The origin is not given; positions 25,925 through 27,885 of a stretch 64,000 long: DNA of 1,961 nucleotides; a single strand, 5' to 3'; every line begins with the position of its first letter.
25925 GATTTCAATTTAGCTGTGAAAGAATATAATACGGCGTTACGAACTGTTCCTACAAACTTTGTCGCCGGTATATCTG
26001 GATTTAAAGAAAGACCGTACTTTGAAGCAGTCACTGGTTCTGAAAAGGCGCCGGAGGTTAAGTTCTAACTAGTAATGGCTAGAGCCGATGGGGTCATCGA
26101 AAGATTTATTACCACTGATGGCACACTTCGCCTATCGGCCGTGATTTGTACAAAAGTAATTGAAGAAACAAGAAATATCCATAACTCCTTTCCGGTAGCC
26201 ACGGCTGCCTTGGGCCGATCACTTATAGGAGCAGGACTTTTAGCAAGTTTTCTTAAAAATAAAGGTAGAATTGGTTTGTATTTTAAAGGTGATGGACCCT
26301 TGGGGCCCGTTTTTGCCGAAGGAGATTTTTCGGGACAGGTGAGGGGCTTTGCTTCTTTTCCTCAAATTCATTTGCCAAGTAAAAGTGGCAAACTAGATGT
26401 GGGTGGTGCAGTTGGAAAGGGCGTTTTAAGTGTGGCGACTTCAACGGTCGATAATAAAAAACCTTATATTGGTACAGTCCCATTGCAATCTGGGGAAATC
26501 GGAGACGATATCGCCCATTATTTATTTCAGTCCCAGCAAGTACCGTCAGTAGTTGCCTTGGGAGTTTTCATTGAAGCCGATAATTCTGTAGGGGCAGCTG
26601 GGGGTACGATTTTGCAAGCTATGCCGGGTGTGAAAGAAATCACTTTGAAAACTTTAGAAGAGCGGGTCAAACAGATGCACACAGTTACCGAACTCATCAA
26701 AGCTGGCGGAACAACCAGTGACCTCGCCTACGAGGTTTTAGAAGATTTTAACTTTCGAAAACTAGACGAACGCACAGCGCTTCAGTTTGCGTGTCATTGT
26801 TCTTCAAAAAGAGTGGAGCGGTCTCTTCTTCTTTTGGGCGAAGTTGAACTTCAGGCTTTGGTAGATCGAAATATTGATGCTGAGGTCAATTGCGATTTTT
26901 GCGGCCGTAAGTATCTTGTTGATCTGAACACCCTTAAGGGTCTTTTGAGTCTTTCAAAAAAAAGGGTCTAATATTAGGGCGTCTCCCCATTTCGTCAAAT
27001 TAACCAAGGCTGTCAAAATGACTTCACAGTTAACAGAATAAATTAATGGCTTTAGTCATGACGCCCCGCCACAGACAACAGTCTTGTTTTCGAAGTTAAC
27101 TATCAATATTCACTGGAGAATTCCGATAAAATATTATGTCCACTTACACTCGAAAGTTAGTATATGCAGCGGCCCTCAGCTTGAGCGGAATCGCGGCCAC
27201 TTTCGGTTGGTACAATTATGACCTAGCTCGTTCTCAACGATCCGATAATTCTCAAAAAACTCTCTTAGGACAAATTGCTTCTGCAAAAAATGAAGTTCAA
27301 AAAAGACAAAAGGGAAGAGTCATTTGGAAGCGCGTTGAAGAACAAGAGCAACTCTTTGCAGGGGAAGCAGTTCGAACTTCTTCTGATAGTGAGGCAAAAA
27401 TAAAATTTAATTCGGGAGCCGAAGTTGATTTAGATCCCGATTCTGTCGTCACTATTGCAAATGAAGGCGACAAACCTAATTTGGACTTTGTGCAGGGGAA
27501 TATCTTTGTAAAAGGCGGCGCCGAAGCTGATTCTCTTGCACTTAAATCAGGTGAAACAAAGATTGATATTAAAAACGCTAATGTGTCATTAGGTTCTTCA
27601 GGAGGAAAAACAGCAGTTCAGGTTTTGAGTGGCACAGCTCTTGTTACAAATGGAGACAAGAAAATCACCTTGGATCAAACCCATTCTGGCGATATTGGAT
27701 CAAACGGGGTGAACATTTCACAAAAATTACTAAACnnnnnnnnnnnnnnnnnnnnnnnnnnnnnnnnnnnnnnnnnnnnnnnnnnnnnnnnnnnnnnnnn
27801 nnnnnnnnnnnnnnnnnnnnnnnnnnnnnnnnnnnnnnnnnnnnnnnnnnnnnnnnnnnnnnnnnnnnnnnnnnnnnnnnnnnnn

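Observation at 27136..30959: Adjacent pair of Fn3-repeat envelope proteins: an inner-membrane FecR-domain anchor and an Fn3-plus-beta-barrel outer-membrane protein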

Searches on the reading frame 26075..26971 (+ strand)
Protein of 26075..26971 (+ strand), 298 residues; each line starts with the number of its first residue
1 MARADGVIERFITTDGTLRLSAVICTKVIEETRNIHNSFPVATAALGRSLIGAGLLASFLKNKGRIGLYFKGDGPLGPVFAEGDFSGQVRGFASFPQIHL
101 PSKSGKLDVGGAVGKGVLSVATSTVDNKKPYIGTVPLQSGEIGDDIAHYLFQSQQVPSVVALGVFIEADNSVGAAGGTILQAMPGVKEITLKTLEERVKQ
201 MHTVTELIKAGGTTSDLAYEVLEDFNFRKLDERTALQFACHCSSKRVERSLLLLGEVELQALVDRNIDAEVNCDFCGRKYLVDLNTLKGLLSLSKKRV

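Call 9: search_protein_families(library=pfam, proteins=[window:26075-26971:+], max_evalue=0.001)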
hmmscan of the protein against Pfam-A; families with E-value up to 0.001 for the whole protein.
window:26075-26971:+ (298 aa): 1 family
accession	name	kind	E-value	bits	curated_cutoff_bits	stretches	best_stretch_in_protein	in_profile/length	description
PF01430.24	HSP33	-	2.4e-81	273.6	21.4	1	9-282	4-272/273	Hsp33 protein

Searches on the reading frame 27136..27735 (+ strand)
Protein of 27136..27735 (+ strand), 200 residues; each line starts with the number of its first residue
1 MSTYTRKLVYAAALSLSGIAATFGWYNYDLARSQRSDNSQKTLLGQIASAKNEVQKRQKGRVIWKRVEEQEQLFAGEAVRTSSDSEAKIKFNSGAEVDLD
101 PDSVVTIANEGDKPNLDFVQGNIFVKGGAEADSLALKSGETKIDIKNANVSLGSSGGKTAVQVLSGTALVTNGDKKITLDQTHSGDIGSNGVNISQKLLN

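Call 45: search_solved_structures(query=A3, max_evalue=10, show_alignments=2)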
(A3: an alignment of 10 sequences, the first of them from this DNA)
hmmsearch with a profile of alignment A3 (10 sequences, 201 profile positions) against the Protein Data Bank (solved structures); distinct sequences matched with E-value up to 10: 8.
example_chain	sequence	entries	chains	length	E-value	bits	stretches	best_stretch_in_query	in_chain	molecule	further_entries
3ugm_A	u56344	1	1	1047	0.012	18.2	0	99-120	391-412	TAL effector AvrBs3/PthA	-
5ix9_A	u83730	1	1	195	0.022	17.4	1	68-164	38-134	Antifreeze protein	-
4z29_A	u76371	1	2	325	0.037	16.6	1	29-113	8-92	Magnetotaxis protein MtxA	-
5t9a_A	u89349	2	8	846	0.38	13.3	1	108-176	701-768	Glycoside Hydrolase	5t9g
9m8o_G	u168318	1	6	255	0.55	12.8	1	110-149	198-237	Gp15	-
3pqh_A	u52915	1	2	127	0.68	12.5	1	89-128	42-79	gene product 138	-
4hpz_A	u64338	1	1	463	0.69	12.5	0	93-121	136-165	dTale2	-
1jj2_1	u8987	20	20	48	6.5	9.3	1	31-71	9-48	RIBOSOMAL PROTEIN L39E | 50S ribosomal protein L39e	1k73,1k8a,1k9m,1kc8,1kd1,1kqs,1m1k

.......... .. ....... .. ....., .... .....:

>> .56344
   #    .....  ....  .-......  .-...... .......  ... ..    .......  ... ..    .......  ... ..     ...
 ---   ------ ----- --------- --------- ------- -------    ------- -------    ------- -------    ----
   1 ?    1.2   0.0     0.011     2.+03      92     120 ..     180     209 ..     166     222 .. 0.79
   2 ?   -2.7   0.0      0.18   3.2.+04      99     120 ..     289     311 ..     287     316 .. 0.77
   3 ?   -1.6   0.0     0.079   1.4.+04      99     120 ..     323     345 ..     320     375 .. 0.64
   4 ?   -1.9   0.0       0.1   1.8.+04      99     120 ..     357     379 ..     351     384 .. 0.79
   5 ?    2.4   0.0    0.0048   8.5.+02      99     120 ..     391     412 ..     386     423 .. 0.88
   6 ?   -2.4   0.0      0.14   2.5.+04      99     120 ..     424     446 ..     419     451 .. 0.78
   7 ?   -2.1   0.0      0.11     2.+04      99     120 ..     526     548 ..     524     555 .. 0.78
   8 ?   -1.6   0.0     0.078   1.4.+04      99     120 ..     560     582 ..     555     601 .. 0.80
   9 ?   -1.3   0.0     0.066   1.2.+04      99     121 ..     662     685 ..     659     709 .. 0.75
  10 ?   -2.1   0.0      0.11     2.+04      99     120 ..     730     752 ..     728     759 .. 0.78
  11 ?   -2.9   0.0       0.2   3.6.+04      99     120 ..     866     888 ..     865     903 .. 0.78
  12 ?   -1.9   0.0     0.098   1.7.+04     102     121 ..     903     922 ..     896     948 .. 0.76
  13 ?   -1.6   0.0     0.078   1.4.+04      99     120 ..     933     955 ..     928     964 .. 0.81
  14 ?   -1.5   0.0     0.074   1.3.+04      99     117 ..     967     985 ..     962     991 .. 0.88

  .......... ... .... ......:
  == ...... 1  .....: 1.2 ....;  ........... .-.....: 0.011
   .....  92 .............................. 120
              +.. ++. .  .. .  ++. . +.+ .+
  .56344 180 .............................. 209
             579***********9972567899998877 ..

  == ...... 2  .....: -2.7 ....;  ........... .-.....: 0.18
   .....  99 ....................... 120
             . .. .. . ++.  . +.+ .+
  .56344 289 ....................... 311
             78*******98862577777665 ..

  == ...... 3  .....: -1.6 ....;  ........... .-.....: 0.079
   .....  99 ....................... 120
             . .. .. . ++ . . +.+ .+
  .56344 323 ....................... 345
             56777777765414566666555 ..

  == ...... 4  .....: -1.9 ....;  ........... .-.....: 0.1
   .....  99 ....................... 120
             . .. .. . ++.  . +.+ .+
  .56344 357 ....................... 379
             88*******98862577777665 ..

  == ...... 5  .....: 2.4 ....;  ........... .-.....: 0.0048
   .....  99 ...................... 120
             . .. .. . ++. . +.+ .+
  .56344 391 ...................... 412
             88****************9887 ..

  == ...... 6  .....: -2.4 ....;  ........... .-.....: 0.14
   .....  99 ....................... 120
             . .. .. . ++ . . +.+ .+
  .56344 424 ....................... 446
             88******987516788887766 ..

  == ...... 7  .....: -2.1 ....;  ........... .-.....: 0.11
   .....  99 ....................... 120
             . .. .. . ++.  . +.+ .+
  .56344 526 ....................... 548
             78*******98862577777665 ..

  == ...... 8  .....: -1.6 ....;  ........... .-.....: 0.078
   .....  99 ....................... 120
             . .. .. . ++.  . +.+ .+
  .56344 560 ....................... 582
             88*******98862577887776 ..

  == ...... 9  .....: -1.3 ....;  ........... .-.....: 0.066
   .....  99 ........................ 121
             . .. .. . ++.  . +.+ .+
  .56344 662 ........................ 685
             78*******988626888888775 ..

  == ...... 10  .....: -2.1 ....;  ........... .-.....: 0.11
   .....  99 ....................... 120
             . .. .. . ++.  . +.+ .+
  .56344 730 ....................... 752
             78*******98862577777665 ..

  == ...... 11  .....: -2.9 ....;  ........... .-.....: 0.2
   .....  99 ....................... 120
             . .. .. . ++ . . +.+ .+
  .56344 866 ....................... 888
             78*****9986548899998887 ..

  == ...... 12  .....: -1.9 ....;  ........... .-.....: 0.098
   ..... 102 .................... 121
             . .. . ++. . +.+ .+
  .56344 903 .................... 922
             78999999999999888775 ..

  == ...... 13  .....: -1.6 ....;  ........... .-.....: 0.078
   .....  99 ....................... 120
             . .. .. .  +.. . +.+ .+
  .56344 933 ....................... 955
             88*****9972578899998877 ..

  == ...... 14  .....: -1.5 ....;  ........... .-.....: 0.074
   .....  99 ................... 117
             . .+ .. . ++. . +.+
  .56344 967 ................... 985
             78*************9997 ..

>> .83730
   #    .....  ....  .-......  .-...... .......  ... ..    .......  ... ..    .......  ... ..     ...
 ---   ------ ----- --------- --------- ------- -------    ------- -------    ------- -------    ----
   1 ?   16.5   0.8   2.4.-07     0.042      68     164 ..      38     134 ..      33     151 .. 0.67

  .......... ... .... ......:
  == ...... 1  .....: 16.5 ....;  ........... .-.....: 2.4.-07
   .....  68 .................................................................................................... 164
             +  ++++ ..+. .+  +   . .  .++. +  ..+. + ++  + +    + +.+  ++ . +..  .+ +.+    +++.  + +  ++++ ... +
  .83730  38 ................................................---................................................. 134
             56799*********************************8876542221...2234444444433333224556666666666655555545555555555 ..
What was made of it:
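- Tried and rejected: Only marginal hits came back: MpIBP retention module E 0.022 and MtxA E 0.037 (call 45).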
